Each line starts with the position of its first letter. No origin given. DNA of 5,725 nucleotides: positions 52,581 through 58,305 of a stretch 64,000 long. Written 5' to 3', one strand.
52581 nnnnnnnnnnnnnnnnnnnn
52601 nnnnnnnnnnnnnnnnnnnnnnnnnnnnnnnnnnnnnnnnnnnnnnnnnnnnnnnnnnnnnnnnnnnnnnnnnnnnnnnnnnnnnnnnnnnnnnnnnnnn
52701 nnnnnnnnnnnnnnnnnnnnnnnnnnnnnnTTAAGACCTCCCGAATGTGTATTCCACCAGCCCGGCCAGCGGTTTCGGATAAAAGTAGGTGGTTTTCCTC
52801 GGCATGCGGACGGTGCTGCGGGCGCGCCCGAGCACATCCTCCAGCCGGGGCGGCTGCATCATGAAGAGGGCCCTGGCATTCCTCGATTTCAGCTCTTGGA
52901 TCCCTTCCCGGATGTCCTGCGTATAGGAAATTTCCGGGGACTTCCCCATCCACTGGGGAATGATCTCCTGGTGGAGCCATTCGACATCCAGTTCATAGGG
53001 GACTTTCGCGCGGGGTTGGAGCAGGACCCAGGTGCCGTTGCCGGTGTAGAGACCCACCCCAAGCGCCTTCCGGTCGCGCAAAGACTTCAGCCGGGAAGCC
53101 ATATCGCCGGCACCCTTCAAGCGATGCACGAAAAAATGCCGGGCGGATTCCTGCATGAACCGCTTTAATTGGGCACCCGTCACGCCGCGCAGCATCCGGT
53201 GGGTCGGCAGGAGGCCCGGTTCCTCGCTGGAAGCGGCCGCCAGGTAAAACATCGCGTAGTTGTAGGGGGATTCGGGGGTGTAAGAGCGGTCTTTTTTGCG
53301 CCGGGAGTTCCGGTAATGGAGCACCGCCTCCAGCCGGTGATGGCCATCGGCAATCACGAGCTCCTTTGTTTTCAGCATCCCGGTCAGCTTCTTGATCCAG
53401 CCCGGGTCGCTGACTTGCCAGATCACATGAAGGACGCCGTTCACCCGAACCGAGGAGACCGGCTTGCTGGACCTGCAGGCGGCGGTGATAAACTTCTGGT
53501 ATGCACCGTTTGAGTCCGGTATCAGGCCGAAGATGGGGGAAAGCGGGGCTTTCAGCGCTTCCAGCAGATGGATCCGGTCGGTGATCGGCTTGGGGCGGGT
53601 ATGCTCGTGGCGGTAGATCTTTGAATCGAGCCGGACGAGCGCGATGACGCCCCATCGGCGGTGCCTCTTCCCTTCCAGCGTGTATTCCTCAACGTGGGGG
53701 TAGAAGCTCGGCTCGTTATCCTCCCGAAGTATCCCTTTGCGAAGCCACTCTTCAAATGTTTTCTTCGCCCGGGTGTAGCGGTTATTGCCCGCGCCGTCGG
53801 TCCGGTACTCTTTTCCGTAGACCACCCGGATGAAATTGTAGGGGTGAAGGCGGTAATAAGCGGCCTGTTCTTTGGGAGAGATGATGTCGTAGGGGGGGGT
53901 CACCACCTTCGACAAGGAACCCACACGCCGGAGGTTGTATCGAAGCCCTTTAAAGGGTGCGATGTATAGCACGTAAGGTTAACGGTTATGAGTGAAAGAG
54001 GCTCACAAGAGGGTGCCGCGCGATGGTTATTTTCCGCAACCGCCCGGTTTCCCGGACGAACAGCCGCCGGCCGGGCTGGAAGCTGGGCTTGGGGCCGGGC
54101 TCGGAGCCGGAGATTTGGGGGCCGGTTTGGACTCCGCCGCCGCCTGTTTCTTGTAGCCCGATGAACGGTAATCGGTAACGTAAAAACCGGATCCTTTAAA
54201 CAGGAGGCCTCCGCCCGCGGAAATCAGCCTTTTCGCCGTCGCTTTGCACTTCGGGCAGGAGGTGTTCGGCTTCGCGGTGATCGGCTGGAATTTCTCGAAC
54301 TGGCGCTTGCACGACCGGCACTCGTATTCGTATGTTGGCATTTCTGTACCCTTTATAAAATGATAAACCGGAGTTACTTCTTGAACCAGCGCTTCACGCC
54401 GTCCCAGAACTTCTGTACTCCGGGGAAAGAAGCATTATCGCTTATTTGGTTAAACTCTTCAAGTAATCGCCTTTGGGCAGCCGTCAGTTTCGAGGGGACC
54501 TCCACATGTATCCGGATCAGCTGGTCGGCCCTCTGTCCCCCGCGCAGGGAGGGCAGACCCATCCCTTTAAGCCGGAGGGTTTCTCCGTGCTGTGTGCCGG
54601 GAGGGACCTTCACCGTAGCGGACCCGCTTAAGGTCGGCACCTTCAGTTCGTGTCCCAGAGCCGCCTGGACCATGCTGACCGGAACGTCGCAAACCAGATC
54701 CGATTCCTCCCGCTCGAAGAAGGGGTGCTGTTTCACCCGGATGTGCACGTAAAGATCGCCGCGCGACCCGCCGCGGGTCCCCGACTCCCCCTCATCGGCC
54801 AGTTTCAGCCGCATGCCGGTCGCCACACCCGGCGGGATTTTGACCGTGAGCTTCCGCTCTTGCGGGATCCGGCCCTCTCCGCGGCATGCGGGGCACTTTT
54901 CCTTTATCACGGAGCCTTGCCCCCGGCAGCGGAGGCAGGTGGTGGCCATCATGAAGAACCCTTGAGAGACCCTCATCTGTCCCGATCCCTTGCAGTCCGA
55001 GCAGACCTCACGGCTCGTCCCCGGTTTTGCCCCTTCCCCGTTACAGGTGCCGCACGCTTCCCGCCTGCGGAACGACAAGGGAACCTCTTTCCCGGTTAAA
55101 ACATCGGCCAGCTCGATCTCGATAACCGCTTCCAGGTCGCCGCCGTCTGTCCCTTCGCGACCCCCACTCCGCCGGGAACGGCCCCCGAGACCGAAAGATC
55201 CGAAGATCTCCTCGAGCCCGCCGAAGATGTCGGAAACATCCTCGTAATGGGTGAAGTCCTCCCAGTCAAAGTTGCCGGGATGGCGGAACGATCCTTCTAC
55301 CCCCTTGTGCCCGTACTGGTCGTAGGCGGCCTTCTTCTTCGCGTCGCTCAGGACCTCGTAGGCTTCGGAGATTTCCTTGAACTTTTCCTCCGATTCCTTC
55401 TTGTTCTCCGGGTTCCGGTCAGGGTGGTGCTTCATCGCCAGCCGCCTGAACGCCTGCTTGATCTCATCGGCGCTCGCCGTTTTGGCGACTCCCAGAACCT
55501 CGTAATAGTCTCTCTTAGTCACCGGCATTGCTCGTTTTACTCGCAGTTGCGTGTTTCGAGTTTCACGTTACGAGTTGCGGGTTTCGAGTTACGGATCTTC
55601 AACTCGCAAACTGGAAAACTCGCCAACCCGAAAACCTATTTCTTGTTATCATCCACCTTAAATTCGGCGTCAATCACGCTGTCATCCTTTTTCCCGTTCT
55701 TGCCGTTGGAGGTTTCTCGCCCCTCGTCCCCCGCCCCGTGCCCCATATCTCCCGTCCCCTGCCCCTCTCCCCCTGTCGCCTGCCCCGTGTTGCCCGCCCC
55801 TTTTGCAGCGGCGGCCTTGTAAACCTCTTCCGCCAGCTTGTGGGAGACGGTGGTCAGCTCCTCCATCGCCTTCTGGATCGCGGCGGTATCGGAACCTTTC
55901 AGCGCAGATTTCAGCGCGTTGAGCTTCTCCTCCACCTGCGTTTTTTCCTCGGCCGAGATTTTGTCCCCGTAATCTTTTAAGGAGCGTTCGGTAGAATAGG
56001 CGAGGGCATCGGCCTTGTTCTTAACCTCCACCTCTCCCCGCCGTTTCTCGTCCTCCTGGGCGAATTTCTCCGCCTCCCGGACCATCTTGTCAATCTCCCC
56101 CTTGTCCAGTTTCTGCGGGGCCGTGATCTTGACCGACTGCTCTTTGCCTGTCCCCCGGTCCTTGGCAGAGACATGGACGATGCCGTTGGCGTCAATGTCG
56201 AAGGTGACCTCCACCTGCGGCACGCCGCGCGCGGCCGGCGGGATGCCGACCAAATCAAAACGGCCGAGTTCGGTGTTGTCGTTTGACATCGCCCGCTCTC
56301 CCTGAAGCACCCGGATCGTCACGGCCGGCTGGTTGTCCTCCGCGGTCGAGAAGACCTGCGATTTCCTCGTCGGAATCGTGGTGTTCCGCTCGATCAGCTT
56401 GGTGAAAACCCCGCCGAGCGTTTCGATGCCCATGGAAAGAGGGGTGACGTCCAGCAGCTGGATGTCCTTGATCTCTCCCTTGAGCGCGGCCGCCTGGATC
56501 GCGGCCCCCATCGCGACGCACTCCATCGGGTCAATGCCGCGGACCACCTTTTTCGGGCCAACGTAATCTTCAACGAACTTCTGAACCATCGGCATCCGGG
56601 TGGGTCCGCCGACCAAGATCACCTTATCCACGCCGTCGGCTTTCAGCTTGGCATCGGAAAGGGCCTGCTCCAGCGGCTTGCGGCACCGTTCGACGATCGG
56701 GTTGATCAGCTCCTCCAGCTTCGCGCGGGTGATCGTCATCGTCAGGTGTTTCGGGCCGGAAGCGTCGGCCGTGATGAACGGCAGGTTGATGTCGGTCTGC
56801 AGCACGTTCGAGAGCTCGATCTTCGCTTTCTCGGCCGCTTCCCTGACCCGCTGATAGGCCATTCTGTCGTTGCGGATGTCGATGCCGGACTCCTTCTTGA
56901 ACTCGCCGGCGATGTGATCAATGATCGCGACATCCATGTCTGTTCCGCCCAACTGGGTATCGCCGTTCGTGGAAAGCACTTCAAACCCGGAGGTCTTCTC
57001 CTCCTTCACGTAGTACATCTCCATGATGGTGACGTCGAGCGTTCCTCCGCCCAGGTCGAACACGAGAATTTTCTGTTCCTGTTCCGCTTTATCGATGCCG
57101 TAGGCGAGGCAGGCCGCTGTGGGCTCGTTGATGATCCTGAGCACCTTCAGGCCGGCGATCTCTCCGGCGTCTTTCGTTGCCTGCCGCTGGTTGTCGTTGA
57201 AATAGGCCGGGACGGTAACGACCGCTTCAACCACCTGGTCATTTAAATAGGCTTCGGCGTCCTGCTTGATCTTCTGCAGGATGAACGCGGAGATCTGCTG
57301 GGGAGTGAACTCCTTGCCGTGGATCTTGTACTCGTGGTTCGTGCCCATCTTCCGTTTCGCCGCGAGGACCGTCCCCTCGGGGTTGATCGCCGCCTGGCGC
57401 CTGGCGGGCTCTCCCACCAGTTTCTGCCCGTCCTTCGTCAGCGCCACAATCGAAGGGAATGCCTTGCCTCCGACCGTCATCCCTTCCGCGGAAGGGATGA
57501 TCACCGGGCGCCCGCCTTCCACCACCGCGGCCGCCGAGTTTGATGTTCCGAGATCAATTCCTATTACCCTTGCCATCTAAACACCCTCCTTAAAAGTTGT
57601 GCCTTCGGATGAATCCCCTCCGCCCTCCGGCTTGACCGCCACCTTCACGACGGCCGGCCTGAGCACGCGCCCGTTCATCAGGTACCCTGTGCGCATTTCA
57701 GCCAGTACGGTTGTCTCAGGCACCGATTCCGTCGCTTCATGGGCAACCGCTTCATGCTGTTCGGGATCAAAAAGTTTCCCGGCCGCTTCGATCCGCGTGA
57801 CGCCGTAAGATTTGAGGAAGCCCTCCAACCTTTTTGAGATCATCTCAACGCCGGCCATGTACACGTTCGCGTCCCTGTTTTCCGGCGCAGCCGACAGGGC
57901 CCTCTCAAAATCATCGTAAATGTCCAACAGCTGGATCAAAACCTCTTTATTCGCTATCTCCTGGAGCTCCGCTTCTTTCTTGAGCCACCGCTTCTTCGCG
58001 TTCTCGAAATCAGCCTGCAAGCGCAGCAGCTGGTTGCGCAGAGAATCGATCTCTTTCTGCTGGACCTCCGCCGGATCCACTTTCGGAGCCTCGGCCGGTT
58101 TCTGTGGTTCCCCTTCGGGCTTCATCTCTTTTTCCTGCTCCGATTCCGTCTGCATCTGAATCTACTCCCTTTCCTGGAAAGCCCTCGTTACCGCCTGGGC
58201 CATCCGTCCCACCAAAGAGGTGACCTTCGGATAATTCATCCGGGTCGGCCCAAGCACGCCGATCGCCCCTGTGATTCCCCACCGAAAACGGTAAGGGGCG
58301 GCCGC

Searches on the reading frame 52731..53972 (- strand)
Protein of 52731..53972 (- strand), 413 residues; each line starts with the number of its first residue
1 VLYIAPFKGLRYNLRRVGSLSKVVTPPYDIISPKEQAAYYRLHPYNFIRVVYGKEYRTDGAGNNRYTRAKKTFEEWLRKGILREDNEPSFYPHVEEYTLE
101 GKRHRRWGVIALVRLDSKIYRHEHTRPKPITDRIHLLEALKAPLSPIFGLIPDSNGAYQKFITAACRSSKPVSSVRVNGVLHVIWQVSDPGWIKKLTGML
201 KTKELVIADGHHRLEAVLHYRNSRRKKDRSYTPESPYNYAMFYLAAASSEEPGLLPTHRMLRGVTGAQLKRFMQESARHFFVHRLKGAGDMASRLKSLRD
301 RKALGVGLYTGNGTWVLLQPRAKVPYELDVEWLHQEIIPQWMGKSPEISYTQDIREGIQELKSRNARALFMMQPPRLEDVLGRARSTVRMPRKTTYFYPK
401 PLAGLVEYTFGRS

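Call 42: search_protein_families(library=pfam, proteins=[window:52731-53972:-], max_evalue=0.00001)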
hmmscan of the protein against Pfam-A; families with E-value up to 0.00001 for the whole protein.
window:52731-53972:- (413 aa): 1 family
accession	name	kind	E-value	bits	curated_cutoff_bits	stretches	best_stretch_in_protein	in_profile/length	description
PF06245.16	DUF1015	-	7.3e-78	262.2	25.8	1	4-322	1-309/325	Protein of unknown function (DUF1015)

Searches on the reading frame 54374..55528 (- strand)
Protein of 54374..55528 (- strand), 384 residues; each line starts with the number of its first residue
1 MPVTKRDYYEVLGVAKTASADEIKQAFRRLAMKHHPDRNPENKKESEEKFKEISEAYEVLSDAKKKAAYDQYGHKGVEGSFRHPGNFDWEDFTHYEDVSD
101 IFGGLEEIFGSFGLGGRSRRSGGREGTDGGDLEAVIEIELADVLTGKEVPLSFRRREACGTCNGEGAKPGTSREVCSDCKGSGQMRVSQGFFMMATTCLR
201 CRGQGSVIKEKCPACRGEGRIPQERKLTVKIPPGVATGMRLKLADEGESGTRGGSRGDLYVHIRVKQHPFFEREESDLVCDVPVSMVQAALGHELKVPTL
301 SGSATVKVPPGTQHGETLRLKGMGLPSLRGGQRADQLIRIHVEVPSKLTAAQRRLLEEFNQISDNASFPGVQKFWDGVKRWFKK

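Call 42: search_protein_families(library=pfam, proteins=[window:54374-55528:-], max_evalue=0.00001)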
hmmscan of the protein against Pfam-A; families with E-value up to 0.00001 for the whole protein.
window:54374-55528:- (384 aa): 3 families
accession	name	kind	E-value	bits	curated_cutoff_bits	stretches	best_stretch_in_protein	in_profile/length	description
PF01556.23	DnaJ_C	-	2.1e-48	164.6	26.6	1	133-345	2-152/152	DnaJ C terminal domain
PF00226.36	DnaJ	-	1.2e-27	96.2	27.8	1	7-70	1-63/63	DnaJ domain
PF00684.25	DnaJ_CXXCXGXG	-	6.2e-15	55.6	32.7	1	159-219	1-65/65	DnaJ central domain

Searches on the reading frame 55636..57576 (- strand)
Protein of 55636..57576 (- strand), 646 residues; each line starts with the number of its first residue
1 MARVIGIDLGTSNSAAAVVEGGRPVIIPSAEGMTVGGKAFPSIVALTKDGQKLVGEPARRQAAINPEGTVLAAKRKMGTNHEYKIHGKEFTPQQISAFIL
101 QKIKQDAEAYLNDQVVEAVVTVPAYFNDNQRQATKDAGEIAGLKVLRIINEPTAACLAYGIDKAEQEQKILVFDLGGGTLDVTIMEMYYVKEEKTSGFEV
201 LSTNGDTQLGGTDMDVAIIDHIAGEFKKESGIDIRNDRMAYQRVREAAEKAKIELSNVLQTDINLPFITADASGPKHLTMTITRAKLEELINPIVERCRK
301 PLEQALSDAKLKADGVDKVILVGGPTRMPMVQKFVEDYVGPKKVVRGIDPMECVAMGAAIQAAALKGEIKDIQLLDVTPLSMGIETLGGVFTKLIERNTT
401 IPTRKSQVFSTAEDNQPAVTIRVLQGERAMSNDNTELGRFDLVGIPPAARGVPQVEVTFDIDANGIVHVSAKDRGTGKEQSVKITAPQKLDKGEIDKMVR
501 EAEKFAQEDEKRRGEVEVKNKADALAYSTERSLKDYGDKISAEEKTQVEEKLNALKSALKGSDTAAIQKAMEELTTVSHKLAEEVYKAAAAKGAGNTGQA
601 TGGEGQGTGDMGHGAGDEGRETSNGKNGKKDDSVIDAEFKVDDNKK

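Call 42: search_protein_families(library=pfam, proteins=[window:55636-57576:-], max_evalue=0.00001)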
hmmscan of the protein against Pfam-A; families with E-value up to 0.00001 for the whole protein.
window:55636-57576:- (646 aa): 3 families
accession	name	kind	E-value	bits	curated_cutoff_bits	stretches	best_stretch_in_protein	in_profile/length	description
PF00012.26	HSP70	-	6.8e-224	745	20.6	1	4-586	1-598/599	Hsp70 protein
PF06723.19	MreB_Mbl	-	1.2e-16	60.9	27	1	4-363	3-320/327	MreB/Mbl protein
PF21523.3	ParM_N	-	6.1e-06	26.8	27.4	0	209-336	12-132/159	Plasmid segregation protein ParM, C-terminal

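Call 62: find_homologous_proteins(query=window:55636-57576:-, max_evalue=1e-100)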
Query window:55636-57576:- (646 aa): 8000 proteins with E <= 1e-100 among 8000 candidates; the best 120 are listed.
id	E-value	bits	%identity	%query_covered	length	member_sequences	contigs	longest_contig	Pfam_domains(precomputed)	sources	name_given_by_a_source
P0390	0.0e+0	1396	100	100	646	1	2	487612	PF00012.27,PF06723.20,PF21523.4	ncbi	-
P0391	0.0e+0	1180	86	100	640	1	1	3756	PF00012.27,PF06723.20,PF21523.4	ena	-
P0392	0.0e+0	1173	84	100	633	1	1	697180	PF00012.27,PF06723.20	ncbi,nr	ncbi:MAG: molecular chaperone DnaK [Candidatus Omnitrophica bacterium]|nr:molecular chaperone DnaK [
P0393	0.0e+0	1165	83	100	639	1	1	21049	PF00012.27,PF06723.20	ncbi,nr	ncbi:MAG: molecular chaperone DnaK [Candidatus Omnitrophota bacterium]|nr:molecular chaperone DnaK [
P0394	0.0e+0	1164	84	100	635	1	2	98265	PF00012.27,PF06723.20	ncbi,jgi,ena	-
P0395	0.0e+0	1164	84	100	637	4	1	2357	PF00012.27,PF06723.20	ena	-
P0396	0.0e+0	1161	83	100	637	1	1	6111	PF00012.27,PF06723.20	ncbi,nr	ncbi:MAG: molecular chaperone DnaK [Candidatus Omnitrophica bacterium]|nr:molecular chaperone DnaK [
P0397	0.0e+0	1152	82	100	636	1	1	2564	PF00012.27,PF06723.20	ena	-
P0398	0.0e+0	1151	82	100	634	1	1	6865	PF00012.27,PF06723.20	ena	-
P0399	0.0e+0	1150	82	100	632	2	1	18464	PF00012.27,PF06723.20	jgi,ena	-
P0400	0.0e+0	1148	83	100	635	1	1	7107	PF00012.27,PF06723.20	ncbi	-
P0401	0.0e+0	1147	83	100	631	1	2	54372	PF00012.27,PF06723.20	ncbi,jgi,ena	-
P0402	0.0e+0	1145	82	100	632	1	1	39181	PF00012.27,PF06723.20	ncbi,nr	ncbi:MAG: molecular chaperone DnaK [Candidatus Omnitrophica bacterium]|nr:molecular chaperone DnaK [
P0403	0.0e+0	1142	81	100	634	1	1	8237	PF00012.27,PF06723.20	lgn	-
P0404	0.0e+0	1138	82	100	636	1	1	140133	PF00012.27,PF06723.20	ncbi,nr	ncbi:MAG: molecular chaperone DnaK [Candidatus Omnitrophica bacterium]|nr:molecular chaperone DnaK [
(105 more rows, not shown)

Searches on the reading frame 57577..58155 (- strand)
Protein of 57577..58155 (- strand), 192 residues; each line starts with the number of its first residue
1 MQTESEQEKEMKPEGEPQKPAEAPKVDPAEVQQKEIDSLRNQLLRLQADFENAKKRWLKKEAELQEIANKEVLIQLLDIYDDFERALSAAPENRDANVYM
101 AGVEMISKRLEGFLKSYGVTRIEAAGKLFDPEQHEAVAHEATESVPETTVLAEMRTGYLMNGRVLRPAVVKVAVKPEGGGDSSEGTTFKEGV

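Call 42: search_protein_families(library=pfam, proteins=[window:57577-58155:-], max_evalue=0.00001)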
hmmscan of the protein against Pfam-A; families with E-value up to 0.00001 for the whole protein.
window:57577-58155:- (192 aa): 1 family
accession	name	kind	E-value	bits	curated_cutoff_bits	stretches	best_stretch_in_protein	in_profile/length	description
PF01025.24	GrpE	-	4.1e-45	153.9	25.8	1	18-173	19-164/165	GrpE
